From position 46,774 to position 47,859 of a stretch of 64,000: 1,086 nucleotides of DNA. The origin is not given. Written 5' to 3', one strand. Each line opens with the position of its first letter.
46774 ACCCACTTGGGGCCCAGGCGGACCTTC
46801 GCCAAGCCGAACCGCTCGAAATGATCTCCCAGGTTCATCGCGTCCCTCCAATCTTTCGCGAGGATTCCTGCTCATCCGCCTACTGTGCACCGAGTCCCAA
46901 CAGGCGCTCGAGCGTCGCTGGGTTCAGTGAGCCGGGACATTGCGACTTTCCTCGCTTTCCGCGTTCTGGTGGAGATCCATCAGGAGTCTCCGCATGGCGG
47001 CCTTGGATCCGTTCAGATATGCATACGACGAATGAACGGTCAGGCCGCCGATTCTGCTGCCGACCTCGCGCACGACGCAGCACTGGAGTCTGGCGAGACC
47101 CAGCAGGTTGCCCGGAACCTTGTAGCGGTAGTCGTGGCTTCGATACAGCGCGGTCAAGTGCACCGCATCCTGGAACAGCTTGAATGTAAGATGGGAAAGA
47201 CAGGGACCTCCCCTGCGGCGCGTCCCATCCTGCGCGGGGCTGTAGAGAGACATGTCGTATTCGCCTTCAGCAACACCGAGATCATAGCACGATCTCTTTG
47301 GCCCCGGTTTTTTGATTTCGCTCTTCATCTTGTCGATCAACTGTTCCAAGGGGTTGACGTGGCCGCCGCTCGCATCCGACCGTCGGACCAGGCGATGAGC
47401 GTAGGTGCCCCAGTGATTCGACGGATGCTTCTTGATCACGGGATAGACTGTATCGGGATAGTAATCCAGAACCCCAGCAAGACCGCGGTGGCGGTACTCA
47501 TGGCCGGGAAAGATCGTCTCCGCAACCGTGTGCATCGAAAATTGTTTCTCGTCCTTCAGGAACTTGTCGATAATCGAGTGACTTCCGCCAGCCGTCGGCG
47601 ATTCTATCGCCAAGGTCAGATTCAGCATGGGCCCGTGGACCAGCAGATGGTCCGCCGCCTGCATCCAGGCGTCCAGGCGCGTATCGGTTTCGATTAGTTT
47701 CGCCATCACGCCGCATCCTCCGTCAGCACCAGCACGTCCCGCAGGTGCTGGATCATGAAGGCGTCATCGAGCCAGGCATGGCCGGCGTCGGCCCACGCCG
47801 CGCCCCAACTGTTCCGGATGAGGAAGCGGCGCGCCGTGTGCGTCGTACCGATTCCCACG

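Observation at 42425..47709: Thymidine-hypermodification-type enzyme set on a bacterial chromosome, converging from two operons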

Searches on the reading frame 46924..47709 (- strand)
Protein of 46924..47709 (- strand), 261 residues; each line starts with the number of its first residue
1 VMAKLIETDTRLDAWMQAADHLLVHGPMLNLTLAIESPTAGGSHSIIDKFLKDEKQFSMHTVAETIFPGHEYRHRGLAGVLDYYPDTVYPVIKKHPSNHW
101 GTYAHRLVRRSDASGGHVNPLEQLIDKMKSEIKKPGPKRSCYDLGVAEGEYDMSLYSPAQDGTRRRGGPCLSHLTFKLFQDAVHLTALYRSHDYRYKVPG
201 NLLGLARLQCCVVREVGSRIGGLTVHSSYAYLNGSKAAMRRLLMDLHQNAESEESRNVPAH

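Call 3: search_protein_families(library=pfam, proteins=[window:46924-47709:-], max_evalue=0.01)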
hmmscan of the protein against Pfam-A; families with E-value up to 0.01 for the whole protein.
window:46924-47709:- (261 aa): 0 families

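Call 4: search_protein_families(library=padloc, proteins=[window:46924-47709:-], max_evalue=0.01)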
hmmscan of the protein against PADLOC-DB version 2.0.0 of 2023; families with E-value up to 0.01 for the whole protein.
window:46924-47709:- (261 aa): 0 families

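Call 5: search_protein_families(library=ncbifam, proteins=[window:46924-47709:-], max_evalue=0.01)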
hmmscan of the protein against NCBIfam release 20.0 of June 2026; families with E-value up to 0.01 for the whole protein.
window:46924-47709:- (261 aa): 1 family
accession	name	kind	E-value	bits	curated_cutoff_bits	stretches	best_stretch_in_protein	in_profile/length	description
TIGR03283.1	thy_syn_methano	equivalog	6.8e-10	38.8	174.55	1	156-230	118-191/201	thymidylate synthase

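Call 6: search_protein_families(library=phrogs, proteins=[window:46924-47709:-], max_evalue=0.01)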
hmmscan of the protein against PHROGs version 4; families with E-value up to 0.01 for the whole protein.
window:46924-47709:- (261 aa): 2 families
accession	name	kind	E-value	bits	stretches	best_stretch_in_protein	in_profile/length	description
phrog_5131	-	DNA, RNA and nucleotide metabolism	4.4e-05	23.9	1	153-240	134-226/357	thymidylate synthase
phrog_160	-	DNA, RNA and nucleotide metabolism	0.0022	17.9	1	164-226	183-246/335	thymidylate synthase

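Call 7: search_solved_structures(query=window:46924-47709:-, max_evalue=10, show_alignments=2)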
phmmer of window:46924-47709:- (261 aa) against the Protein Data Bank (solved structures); distinct sequences matched with E-value up to 10: 0.

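Call 35: find_related_loci(query=window:46924-47709:-, collection=genome_contigs, flank=8000)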
Query window:46924-47709:- (261 aa) in genome_contigs; peptide patterns used: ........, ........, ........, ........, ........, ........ (x = any residue, [..] = any of these).
599 stretches matched a pattern (row limit reached: there are more); 1 encode a relative of the query (tblastn E <= 1e-3); 1 distinct loci.
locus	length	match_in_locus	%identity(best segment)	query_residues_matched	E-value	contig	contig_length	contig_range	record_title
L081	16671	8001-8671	73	1-261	3e-88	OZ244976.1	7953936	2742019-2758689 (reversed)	MAG: Vicinamibacterales bacterium isolate 759df215-7f35-4b58-97f0-56a84cd7420d genome assembly, chromosome: 2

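Call 36: find_homologous_proteins(query=window:46924-47709:-, max_evalue=0.001)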
Query window:46924-47709:- (261 aa): 543 proteins with E <= 0.001 among 1454 candidates; the best 120 are listed.
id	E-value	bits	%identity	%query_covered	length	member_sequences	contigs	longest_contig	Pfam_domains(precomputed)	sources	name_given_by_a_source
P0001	1.1e-175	600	100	100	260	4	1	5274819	-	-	-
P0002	5.5e-141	486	82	99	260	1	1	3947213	-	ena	-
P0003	6.2e-131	454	77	100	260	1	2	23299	-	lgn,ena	-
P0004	1.3e-130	453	77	100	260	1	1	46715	-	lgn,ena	-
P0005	3.2e-130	451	77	100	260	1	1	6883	-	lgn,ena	-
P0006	1.5e-128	446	75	100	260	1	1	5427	-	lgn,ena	-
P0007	1.1e-127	443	76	100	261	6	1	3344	-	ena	-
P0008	2.6e-127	442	75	98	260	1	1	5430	-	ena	-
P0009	7.5e-127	440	77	100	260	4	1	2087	-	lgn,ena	-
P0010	7.7e-127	440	76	100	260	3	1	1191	-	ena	-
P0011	1.1e-125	436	77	95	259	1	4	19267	-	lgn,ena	-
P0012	1.3e-125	436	76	100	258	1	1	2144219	-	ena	-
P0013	3.4e-124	431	77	97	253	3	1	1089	-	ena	-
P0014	4.9e-124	431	76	100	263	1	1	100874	-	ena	-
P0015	1.9e-123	429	74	100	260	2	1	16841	-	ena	-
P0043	3.8e-113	395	68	100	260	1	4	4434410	-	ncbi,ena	-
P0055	2.5e-110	386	69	95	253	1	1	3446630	-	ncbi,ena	-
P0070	9.0e-105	368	62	100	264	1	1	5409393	-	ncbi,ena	-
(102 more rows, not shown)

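Call 37: find_encoding_contigs(protein=P0043, flank=8000, max_places=3)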
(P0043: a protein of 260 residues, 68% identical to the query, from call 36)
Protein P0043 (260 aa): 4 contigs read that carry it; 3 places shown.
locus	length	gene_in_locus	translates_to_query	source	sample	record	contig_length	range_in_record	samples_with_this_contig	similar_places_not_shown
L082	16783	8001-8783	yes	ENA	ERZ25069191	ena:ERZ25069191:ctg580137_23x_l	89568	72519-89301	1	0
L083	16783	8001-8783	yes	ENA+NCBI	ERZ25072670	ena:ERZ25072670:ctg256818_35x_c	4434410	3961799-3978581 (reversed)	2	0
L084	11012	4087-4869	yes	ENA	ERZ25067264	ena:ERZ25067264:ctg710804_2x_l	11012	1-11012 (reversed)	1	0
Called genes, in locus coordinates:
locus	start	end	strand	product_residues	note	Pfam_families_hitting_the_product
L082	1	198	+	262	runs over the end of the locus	PF16289:PIN_12, PF18476:PIN_8 (weak)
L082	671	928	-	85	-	-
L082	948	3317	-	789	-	PF03190:Thioredox_DsbH, PF13098:Thioredoxin_2 (faint), PF13899:Thioredoxin_7 (weak), PF07221:GlcNAc_2-epim (faint)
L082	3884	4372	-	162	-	-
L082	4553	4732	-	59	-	-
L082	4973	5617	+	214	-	PF01648:ACPS (weak)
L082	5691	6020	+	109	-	-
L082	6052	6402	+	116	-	PF13744:HTH_37 (faint), PF13560:HTH_31, PF01381:HTH_3, PF12844:HTH_19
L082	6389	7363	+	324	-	PF06114:Peptidase_M78, PF09394:Inhibitor_I42 (weak)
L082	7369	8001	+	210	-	PF00112:Peptidase_C1 (weak)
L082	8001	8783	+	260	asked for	-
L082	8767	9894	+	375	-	PF03819:MazG (faint), PF18722:MazG_C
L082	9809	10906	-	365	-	PF18723:HMUDK_hel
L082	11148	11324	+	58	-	-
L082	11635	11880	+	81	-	PF13701:DDE_Tnp_1_4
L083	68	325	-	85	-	-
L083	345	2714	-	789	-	PF03190:Thioredox_DsbH, PF13098:Thioredoxin_2 (faint), PF13899:Thioredoxin_7 (weak), PF07221:GlcNAc_2-epim (faint)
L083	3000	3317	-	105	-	PF13701:DDE_Tnp_1_4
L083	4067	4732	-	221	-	PF22769:DCD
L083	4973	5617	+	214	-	PF01648:ACPS (weak)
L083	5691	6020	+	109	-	-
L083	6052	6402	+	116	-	PF13744:HTH_37 (faint), PF13560:HTH_31, PF01381:HTH_3, PF12844:HTH_19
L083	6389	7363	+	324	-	PF06114:Peptidase_M78, PF09394:Inhibitor_I42 (weak)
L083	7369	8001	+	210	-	PF00112:Peptidase_C1 (weak)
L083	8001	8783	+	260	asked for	-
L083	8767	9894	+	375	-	PF03819:MazG (faint), PF18722:MazG_C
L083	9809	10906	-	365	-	PF18723:HMUDK_hel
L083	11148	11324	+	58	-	-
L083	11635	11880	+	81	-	PF13701:DDE_Tnp_1_4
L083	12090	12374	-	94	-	-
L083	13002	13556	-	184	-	PF06114:Peptidase_M78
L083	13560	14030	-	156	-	PF13560:HTH_31, PF01381:HTH_3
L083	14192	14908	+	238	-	PF14452:Multi_ubiq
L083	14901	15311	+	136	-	-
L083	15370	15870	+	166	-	-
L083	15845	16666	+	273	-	PF00899:ThiF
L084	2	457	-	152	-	?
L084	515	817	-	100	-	PF22769:DCD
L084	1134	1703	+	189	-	PF01648:ACPS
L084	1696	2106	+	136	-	-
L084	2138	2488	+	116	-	PF13744:HTH_37 (faint), PF04545:Sigma70_r4 (faint), PF13560:HTH_31, PF01381:HTH_3, PF12844:HTH_19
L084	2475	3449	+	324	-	PF06114:Peptidase_M78, PF09394:Inhibitor_I42 (weak)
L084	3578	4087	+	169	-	PF00112:Peptidase_C1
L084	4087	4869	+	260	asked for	-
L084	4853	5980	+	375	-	PF03819:MazG (faint), PF18722:MazG_C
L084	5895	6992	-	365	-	PF18723:HMUDK_hel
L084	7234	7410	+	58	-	-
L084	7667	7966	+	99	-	PF13701:DDE_Tnp_1_4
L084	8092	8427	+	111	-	-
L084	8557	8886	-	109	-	-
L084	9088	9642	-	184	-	PF06114:Peptidase_M78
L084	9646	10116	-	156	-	PF13560:HTH_31, PF01381:HTH_3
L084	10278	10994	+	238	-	PF14452:Multi_ubiq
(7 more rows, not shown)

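Call 38: find_encoding_contigs(protein=P0070, flank=8000, max_places=3)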
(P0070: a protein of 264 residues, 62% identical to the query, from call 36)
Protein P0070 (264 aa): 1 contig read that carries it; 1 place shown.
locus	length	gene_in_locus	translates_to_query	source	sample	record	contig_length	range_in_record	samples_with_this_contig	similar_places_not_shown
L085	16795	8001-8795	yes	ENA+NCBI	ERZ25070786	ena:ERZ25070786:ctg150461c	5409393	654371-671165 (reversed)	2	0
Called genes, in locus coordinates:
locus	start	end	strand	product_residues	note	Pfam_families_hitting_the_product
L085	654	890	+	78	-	PF16762:RHH_6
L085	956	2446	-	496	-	PF13546:DDE_5, PF01609:DDE_Tnp_1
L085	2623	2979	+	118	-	PF13470:PIN_3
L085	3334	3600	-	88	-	PF02604:PhdYeFM_antitox (weak)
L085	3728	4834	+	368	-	PF01381:HTH_3, PF12844:HTH_19 (weak), PF13560:HTH_31, PF06114:Peptidase_M78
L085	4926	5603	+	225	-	PF17837:4PPT_N (faint), PF01648:ACPS (weak)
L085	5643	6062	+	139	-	-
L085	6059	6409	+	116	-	PF13560:HTH_31, PF01381:HTH_3, PF12844:HTH_19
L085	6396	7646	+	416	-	PF06114:Peptidase_M78, PF09394:Inhibitor_I42 (weak)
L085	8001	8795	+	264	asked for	-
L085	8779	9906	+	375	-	PF18722:MazG_C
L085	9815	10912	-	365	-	PF18723:HMUDK_hel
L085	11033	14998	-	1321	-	PF02384:N6_Mtase (faint), PF07669:Eco57I, PF20473:MmeI_Mtase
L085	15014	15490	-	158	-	-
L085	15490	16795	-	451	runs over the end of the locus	PF13175:AAA_15 (weak), PF13304:AAA_21, PF13175:AAA_15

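Call 39: find_encoding_contigs(protein=P0055, flank=8000, max_places=3)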
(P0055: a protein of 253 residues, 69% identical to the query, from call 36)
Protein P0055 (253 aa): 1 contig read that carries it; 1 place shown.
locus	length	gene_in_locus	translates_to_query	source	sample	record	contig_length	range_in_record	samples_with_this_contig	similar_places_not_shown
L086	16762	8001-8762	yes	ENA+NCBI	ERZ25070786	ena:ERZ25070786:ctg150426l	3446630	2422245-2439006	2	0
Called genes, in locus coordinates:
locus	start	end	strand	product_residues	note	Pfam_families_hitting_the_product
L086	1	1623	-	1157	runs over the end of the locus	PF00271:Helicase_C (weak)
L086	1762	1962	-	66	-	-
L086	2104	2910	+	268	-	-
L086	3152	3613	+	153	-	-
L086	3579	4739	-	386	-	PF01381:HTH_3, PF13560:HTH_31, PF06114:Peptidase_M78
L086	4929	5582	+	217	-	PF17837:4PPT_N (faint), PF01648:ACPS (weak)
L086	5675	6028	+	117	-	-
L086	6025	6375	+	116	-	PF04545:Sigma70_r4 (faint), PF13560:HTH_31, PF01381:HTH_3, PF12844:HTH_19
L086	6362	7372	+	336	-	PF06114:Peptidase_M78, PF09394:Inhibitor_I42 (weak)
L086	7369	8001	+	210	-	PF00112:Peptidase_C1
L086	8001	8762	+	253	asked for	-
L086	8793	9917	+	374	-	PF18722:MazG_C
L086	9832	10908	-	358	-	PF18723:HMUDK_hel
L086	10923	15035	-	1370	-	PF02384:N6_Mtase (faint), PF20473:MmeI_Mtase, PF07669:Eco57I, PF20473:MmeI_Mtase, PF20466:MmeI_TRD (weak)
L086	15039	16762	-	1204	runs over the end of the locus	PF00176:SNF2-rel_dom, PF00271:Helicase_C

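Call 42: search_solved_structures(query=A1, max_evalue=1, show_alignments=2)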
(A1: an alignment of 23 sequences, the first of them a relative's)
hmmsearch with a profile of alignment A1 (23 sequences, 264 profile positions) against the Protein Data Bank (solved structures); distinct sequences matched with E-value up to 1: 27.
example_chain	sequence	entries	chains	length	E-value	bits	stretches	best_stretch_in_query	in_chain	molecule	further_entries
2g89_A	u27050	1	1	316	0.035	16.6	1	171-235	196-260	thymidylate synthase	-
2g8a_A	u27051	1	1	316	0.037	16.5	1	171-234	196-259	thymidylate synthase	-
1tsx_A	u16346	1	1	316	0.041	16.4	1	171-230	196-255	THYMIDYLATE SYNTHASE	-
1bpj_A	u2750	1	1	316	0.042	16.4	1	171-230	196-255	PROTEIN (THYMIDYLATE SYNTHASE)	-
1tsv_A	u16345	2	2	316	0.042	16.4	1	171-230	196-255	THYMIDYLATE SYNTHASE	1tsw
1vzb_A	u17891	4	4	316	0.042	16.4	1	171-230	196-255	THYMIDYLATE SYNTHASE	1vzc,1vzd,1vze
1tda_A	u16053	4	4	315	0.042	16.3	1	171-230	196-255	THYMIDYLATE SYNTHASE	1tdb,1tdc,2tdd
1tsy_A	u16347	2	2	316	0.042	16.3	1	171-230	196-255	THYMIDYLATE SYNTHASE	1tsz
1vza_A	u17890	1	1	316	0.042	16.3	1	171-230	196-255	THYMIDYLATE SYNTHASE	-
1bo7_A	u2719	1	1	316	0.042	16.3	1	171-230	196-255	THYMIDYLATE SYNTHASE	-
1bo8_A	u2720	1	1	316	0.042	16.3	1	171-230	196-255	THYMIDYLATE SYNTHASE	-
1bp6_A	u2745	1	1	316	0.042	16.3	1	171-230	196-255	PROTEIN (THYMIDYLATE SYNTHASE)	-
1lca_A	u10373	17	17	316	0.042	16.3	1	171-230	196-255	THYMIDYLATE SYNTHASE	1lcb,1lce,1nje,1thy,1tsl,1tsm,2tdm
1bp0_A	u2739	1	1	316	0.042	16.3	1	171-230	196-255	PROTEIN (THYMIDYLATE SYNTHASE)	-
6auj_A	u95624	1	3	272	0.044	16.3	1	171-230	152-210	Thymidylate synthase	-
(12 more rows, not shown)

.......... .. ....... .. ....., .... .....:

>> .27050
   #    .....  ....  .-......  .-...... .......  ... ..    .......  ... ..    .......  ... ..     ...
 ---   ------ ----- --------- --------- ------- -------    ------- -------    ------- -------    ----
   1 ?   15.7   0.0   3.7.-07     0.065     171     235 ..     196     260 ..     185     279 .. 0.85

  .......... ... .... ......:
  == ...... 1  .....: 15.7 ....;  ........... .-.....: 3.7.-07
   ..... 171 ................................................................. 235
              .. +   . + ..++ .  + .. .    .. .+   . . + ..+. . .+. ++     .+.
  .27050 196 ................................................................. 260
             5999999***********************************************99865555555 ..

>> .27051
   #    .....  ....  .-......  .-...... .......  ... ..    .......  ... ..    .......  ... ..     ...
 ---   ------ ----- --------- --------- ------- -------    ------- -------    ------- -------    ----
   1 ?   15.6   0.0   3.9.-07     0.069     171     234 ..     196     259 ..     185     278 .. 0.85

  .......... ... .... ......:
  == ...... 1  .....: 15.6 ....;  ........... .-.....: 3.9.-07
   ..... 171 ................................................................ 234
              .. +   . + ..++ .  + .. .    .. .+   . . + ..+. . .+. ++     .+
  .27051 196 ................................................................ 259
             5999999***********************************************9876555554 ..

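Call 52: predict_structure(alignment_id=A1)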
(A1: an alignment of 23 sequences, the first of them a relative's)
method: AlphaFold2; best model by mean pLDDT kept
length: 260 residues; sequences in the alignment: 23
mean_pLDDT: 74.7   pTM: 0.80
mean pLDDT of the five models: 74.7, 67.0, 55.4, 47.5, 39.7
residues with pLDDT >= 90: 90; 70-90: 81; 50-70: 43; < 50: 46
segments of 3 or more residues with pLDDT < 50: 84-101, 145-159, 161-167, 255-260
pLDDT, mean of each block of 10 residues (from residue 1): 93 96 93 92 88 88 79 74 45 37 56 64 79 66 46 39 47 81 88 90 92 91 93 92 85 45
secondary structure, 60 per line:
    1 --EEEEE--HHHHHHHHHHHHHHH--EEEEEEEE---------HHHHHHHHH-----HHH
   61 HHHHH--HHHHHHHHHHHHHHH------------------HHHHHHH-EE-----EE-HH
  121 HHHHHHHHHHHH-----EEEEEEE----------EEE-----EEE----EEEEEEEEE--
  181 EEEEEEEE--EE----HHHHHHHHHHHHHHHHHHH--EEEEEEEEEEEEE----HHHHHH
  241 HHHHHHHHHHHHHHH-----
elements in order: E3-7 H10-24 E27-34 H44-52 H58-65 H68-82 H101-107 H119-132 E138-144 E155-157 E163-165 E170-178 E181-188 H197-215 E218-230 H235-255

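Call 56: fold_search(model_id=the predicted structure, library=pdb)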
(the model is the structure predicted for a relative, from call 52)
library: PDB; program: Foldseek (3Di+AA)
matches with E <= 10: 660; with E <= 0.001: 394
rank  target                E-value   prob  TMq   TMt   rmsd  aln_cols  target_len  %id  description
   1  9iqc                  2.7e-09  1.00  0.52  0.57   6.8       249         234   12  Monooxygenase dependent on riboflavin with dCMP and FAD (released 2025-07-16)
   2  9iqu                  2.8e-09  1.00  0.53  0.62   6.2       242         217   14  phage HY126 dCMP hydroxylase-AfhB with sustrate dCMP (released 2025-07-16)
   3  5j7w_B                9.2e-09  1.00  0.53  0.51   7.6       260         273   14  Enterococcus faecalis thymidylate synthase complex with methotrexate (released 2016-09-28)
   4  3c06                  9.8e-09  1.00  0.54  0.47   9.8       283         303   16  Lactobacillus CASEI Thymidylate Synthase Ternary Complex With DUMP and the Phtalimidic Derivative 14C in Multiple Bindin (released 2009-01-20)
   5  1jmf                  1.0e-08  1.00  0.54  0.45  10.2       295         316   15  CONTRIBUTIONS OF ORIENTATION AND HYDROGEN BONDING TO CATALYSIS IN ASN-229 MUTANTS OF THYMIDYLATE SYNTHASE (released 1998-01-28)
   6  1bo8                  1.4e-08  1.00  0.52  0.44  12.2       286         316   13  THYMIDYLATE SYNTHASE R178T MUTANT (released 1998-08-19)
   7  3uwl_C                1.5e-08  1.00  0.53  0.49   9.2       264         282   14  Crystal structure of Enteroccocus faecalis thymidylate synthase (EfTS) in complex with 5-formyl tetrahydrofolate (released 2012-08-29)
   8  6cdz_A                1.9e-08  1.00  0.51  0.51   8.3       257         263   12  E. coli thymidylate synthase mutant I264Am (released 2018-05-16)
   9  1bo7                  2.4e-08  1.00  0.52  0.44  12.0       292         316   14  THYMIDYLATE SYNTHASE R179T MUTANT (released 1998-08-19)
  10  1vzb                  2.5e-08  1.00  0.54  0.45  12.0       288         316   14  L. CASEI THYMIDYLATE SYNTHASE MUTANT E60Q BINARY COMPLEX WITH DUMP (released 1997-03-12)
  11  3c0a                  2.7e-08  1.00  0.54  0.49   7.8       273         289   14  Lactobacillus CASEI Thymidylate Synthase Ternary Complex with DUMP and the Phtalimidic Derivative 14C in Multiple Bindin (released 2009-01-20)
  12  5jnh_B                2.9e-08  1.00  0.58  0.49   6.6       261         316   14  Crystal Structure of cytidine monophosphate hydroxymethylase MilA (released 2017-01-25)
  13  1njc                  2.9e-08  1.00  0.52  0.44  10.5       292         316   13  THYMIDYLATE SYNTHASE, MUTATION, N229D WITH 2'-DEOXYCYTIDINE 5'-MONOPHOSPHATE (DCMP) (released 1996-07-11)
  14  3ix6_B                3.2e-08  1.00  0.53  0.55   7.0       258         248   12  Crystal structure of Thymidylate synthase thyA from Brucella melitensis (released 2009-09-22)
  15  3byx                  3.4e-08  1.00  0.52  0.44   9.8       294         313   15  Lactobacillus CASEI Thymidylate Synthase Ternary Complex with DUMP and the Phtalimidic Derivative C00 in Multiple Bindin (released 2009-01-20)
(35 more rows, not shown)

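Call 65: find_encoding_contigs(protein=P0001, flank=10000, max_places=2)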
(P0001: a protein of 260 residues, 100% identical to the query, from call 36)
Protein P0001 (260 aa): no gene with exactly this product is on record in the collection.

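Call 72: find_related_loci(query=A1, collection=genome_contigs, flank=7000)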
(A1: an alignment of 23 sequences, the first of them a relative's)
Query A1 (260 aa) in genome_contigs; peptide patterns used: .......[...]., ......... (x = any residue, [..] = any of these).
110 stretches matched a pattern; 39 encode a relative of the query (tblastn E <= 1e-3); 39 distinct loci.
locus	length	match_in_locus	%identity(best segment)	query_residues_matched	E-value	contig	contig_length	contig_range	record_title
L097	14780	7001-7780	73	1-260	6e-127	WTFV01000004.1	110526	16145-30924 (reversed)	MAG: Acidobacteria bacterium isolate CO36386bin_12 NODE_113_length_110526_cov_21.359579, whole genome shotgun sequence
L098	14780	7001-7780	70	1-260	2e-124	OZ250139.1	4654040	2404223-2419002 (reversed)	MAG: Vicinamibacterales bacterium isolate 484768f3-921a-4930-8514-f507c87559ee genome assembly, chromosome: 1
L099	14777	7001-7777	68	1-253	2e-116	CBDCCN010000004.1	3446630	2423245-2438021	MAG: Vicinamibacterales bacterium isolate 1d3aa380-3d16-43da-b993-60d5eb5b4b02 genome assembly, contig: contig_4, whole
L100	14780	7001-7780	66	1-260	2e-114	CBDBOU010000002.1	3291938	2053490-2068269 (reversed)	MAG: Vicinamibacterales bacterium isolate 2866737b-c32a-4dfb-a915-985df9d893ca genome assembly, contig: contig_2, whole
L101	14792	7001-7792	62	1-260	2e-111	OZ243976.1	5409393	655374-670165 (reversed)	MAG: Gammaproteobacteria bacterium isolate 16632d52-ba02-4dd1-a452-c1d69d7653ac genome assembly, chromosome: 1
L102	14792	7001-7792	63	1-260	3e-109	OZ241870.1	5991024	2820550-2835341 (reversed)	MAG: Gammaproteobacteria bacterium isolate ca35ea08-545d-4259-bb59-35f508f037d2 genome assembly, chromosome: 1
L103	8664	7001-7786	61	3-260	7e-108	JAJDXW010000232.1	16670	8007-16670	MAG: Gammaproteobacteria bacterium isolate jk18x27bins.56 k141_510262, whole genome shotgun sequence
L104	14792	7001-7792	59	1-260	1e-102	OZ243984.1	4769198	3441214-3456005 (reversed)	MAG: uncultured Candidatus Binatia bacterium isolate 31174faa-af5d-46df-8d7f-4a8f69c76524 genome assembly, chromosome: 1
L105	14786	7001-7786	59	1-260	1e-98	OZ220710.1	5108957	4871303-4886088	MAG: Thermodesulfobacteriota bacterium isolate dce1034a-8f23-488c-aa07-39e6c80a0035 genome assembly, chromosome: 1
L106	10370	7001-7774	59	1-257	1e-97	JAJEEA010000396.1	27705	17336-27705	MAG: Vicinamibacteria bacterium isolate p16x33bins.71 k141_1136331, whole genome shotgun sequence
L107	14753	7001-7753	57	1-245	1e-96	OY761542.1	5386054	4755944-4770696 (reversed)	MAG: Pseudomonadales bacterium isolate 34428acd-a9d7-44a6-9610-487f5cc12e7b genome assembly, chromosome: 1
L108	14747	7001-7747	59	1-245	1e-96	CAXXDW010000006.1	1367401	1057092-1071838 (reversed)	MAG: Gammaproteobacteria bacterium isolate 92cb7ee9-6a2a-4e20-a11b-d112289540a9 genome assembly, contig: contig_6, whole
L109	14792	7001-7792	58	1-260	7e-97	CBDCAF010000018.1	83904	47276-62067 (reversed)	MAG: uncultured Candidatus Binatia bacterium isolate 2cc28cda-9127-4ec7-a469-3bb310e7266b genome assembly, contig: conti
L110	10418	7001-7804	53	1-260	2e-85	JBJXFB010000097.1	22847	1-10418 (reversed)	MAG: Planctomycetota bacterium isolate F1F2.bin.70 k127_5532461, whole genome shotgun sequence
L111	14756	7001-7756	53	1-249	1e-80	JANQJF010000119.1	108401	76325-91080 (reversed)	MAG: Planctomycetota bacterium isolate PL25a_bin.106 k99_1049363, whole genome shotgun sequence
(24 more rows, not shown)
